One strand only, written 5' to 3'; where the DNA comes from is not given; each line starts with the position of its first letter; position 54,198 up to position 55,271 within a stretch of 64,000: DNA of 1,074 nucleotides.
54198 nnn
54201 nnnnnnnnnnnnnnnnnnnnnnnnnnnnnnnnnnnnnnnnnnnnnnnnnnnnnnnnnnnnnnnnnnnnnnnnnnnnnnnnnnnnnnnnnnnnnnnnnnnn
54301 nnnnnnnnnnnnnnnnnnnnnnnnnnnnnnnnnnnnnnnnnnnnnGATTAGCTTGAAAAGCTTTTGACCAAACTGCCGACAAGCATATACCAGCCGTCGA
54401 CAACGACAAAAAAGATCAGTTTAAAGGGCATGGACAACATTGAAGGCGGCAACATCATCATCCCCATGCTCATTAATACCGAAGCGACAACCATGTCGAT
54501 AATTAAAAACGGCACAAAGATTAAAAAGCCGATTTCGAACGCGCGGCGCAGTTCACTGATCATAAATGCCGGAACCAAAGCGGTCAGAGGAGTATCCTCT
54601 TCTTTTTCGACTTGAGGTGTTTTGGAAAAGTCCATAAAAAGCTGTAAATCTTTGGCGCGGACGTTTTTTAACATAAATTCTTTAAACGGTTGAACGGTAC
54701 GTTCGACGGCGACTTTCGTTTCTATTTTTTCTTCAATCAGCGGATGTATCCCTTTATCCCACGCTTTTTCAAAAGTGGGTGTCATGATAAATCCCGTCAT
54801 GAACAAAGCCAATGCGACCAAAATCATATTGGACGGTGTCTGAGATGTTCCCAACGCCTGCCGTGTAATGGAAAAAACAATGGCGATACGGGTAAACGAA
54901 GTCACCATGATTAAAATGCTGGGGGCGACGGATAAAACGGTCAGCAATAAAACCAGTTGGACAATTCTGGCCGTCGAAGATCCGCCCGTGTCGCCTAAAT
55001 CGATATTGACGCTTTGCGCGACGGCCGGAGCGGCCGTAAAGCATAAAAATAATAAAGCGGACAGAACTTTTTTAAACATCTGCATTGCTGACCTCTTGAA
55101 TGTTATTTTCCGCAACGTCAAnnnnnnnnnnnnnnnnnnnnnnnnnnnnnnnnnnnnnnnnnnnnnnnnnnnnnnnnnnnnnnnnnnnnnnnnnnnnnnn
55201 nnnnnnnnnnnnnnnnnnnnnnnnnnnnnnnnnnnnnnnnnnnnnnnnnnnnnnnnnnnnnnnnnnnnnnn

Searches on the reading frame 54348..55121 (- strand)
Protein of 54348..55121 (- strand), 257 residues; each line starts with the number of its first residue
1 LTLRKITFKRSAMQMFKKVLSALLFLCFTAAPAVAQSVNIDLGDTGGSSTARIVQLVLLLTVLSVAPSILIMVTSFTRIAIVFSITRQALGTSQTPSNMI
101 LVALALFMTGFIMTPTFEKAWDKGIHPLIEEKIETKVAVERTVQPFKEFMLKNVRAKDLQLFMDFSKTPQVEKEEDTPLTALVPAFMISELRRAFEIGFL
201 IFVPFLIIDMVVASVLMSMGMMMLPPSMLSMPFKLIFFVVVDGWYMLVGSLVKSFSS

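Call 106: search_protein_families(library=pfam, proteins=[window:54348-55121:-], max_evalue=0.00001)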
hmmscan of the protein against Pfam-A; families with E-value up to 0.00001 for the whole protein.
window:54348-55121:- (257 aa): 1 family
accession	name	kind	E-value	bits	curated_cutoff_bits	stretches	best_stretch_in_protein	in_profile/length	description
PF00813.25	FliP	-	2.6e-80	269.3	26.9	1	59-251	1-191/191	FliP family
